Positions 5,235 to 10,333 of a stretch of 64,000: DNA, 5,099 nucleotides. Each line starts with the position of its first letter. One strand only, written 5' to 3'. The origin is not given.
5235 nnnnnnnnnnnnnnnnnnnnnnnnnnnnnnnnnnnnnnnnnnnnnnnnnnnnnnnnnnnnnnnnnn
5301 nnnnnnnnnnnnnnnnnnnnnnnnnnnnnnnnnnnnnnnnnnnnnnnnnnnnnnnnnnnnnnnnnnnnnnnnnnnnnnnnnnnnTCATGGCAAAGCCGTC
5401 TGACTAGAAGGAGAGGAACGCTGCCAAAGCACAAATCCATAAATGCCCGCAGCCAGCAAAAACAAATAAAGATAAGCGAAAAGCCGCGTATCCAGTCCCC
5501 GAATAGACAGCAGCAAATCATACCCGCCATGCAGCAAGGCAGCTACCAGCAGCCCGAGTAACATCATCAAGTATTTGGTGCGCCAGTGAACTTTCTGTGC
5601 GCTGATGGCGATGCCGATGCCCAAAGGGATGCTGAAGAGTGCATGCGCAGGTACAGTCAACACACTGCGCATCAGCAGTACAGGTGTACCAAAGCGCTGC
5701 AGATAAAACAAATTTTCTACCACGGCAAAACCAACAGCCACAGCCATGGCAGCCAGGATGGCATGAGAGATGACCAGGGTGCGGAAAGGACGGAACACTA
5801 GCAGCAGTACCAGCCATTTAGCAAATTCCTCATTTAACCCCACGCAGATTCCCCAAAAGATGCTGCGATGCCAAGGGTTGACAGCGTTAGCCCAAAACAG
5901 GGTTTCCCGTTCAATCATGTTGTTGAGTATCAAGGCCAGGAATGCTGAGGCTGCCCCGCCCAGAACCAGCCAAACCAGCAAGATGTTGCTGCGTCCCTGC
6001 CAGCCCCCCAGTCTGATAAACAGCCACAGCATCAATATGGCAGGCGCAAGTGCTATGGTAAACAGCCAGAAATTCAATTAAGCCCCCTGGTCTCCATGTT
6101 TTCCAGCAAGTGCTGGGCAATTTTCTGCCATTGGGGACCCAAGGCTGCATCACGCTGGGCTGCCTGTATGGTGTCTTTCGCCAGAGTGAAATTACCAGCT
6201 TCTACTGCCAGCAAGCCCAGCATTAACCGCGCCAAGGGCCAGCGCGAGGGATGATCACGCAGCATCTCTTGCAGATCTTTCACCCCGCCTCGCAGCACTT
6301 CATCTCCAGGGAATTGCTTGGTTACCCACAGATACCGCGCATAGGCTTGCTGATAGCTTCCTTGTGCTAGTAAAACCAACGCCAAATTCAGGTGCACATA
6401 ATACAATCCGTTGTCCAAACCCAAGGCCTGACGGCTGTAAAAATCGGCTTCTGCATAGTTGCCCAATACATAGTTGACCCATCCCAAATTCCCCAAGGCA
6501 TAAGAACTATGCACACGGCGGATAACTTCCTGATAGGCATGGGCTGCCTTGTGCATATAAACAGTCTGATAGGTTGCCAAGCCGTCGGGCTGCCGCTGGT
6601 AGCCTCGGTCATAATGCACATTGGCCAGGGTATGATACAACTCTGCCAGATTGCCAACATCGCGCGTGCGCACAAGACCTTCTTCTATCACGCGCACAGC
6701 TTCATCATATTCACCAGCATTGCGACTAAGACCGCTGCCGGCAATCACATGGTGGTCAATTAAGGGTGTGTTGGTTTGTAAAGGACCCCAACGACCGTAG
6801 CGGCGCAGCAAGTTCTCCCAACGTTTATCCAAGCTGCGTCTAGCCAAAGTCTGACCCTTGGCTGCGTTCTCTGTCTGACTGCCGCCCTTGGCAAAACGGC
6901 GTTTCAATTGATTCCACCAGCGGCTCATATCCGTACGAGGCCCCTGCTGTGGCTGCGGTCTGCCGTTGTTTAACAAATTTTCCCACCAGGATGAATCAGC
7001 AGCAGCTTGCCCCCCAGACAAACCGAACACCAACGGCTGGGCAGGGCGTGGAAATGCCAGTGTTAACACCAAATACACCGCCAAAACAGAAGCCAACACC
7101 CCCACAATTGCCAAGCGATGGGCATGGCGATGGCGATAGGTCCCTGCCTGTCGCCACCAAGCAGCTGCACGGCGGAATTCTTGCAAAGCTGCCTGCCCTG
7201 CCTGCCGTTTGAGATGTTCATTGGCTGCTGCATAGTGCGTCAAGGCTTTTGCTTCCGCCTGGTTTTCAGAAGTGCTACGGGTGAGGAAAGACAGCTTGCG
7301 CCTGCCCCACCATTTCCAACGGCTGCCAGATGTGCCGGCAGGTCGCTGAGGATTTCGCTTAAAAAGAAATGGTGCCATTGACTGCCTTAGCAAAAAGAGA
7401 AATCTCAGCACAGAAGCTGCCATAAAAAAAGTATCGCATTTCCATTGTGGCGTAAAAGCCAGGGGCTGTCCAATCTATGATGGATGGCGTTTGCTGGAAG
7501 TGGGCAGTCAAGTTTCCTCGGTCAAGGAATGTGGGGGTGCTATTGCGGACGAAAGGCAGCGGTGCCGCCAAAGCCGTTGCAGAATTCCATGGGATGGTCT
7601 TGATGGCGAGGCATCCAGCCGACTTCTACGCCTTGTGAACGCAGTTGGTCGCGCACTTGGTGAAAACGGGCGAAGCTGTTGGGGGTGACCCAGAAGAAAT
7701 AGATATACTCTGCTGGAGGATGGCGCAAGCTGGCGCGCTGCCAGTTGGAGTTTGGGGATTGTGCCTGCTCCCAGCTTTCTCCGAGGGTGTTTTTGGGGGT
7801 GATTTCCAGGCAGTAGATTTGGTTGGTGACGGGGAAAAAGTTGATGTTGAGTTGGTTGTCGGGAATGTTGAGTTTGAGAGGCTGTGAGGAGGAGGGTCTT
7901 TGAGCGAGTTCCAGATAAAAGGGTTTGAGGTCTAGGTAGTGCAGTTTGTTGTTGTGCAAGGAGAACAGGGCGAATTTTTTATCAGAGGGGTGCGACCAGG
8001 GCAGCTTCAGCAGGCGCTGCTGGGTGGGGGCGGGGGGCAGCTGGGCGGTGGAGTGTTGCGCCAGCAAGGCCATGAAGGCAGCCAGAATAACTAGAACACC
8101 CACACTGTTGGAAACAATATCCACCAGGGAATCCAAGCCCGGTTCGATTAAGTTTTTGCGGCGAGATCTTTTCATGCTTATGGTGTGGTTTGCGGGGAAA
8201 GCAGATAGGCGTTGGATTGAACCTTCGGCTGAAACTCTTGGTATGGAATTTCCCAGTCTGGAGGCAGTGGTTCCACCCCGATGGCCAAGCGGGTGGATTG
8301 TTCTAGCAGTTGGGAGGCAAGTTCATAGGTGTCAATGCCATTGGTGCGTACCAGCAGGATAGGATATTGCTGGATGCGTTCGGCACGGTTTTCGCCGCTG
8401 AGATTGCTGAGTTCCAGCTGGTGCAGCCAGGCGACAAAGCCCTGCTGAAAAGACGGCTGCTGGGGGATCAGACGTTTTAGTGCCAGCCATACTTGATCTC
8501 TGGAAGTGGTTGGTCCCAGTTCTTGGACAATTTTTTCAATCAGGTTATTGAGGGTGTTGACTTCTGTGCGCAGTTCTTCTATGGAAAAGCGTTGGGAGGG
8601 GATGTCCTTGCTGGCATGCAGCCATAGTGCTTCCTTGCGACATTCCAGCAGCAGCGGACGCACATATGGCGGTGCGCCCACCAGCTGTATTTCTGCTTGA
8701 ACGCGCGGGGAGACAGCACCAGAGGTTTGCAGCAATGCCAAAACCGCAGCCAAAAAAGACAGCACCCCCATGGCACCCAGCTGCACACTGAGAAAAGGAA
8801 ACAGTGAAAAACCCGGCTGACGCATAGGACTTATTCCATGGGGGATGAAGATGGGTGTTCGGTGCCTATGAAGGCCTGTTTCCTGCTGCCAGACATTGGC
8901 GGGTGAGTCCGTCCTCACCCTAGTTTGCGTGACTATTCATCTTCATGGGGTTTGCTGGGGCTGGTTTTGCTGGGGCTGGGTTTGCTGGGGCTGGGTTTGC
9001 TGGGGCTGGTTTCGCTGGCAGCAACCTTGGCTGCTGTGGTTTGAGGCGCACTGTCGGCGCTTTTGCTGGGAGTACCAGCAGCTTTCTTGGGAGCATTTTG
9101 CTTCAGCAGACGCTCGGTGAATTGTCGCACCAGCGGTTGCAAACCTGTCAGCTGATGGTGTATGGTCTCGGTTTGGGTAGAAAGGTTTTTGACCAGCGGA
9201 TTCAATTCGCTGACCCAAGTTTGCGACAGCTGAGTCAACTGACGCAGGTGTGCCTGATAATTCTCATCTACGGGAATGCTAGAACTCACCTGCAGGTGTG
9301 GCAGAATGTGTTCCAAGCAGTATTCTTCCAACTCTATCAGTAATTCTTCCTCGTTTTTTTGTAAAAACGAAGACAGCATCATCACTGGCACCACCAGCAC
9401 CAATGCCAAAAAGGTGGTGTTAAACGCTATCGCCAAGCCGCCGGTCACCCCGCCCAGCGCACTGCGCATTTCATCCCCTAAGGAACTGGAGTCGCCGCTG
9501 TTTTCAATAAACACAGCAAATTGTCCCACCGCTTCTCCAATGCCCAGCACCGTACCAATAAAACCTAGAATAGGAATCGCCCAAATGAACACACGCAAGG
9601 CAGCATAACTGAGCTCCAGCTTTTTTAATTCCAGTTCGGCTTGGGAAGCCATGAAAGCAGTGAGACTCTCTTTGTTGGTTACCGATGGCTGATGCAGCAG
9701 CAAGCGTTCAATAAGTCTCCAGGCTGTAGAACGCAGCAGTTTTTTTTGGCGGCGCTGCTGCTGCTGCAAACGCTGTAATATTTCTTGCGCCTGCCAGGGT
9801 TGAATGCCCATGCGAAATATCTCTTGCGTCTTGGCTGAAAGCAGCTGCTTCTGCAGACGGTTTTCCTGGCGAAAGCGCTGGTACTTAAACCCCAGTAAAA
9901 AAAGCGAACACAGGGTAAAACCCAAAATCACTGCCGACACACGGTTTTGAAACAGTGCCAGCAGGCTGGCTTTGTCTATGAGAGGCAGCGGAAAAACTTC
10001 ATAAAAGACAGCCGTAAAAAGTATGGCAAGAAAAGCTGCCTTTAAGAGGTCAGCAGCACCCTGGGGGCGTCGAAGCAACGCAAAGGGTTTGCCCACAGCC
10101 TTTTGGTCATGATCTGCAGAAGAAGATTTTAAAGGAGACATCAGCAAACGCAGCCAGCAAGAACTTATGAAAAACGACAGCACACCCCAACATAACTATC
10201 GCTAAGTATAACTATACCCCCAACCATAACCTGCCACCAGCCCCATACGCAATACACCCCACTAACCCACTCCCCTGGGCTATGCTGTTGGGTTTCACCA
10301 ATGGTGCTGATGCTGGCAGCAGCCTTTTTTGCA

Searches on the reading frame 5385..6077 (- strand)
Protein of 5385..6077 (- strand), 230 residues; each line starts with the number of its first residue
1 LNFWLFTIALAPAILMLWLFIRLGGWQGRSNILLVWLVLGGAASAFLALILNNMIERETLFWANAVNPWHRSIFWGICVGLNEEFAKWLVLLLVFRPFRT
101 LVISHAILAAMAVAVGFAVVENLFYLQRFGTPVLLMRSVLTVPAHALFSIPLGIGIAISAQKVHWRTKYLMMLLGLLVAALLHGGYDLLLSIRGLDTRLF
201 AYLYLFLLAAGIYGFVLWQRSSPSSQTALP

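Call 63: search_protein_families(library=pfam, proteins=[window:5385-6077:-])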
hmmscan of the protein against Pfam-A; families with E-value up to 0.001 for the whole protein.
window:5385-6077:- (230 aa): 1 family
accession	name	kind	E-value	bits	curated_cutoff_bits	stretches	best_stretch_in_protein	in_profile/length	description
PF13367.11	PrsW-protease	-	3.7e-28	98.8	23.5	1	33-208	5-193/196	PrsW family intramembrane metalloprotease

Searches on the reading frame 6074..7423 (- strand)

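Call 63: search_protein_families(library=pfam, proteins=[window:6074-7423:-])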
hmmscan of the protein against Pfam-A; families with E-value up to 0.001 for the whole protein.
window:6074-7423:- (449 aa): 2 families
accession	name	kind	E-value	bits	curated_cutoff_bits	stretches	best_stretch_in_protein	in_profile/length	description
PF13432.12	TPR_16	-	2.9e-06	28.1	32.7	0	292-330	15-55/65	Tetratricopeptide repeat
PF14559.12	TPR_19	-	0.00035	21.3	25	0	321-374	5-58/68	Tetratricopeptide repeat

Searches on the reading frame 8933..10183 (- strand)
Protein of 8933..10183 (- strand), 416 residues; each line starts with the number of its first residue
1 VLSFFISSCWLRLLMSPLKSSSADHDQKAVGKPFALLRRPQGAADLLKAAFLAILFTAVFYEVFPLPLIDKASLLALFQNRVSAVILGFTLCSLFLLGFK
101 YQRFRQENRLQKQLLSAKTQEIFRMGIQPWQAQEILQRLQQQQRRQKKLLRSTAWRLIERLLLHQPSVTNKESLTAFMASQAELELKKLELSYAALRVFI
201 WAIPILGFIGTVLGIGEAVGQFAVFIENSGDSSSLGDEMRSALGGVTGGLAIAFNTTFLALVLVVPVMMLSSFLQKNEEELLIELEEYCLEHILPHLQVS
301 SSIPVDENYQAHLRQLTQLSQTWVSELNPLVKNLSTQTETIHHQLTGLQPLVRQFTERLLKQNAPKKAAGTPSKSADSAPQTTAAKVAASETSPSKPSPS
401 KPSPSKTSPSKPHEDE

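Call 12: search_protein_families(library=pfam, proteins=[window:8933-10183:-])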
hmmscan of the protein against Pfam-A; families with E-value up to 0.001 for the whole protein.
window:8933-10183:- (416 aa): 1 family
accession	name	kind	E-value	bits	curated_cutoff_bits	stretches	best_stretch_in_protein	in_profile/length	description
PF01618.21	MotA_ExbB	-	7.2e-11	42.4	22.9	1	167-286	20-126/127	MotA/TolQ/ExbB proton channel family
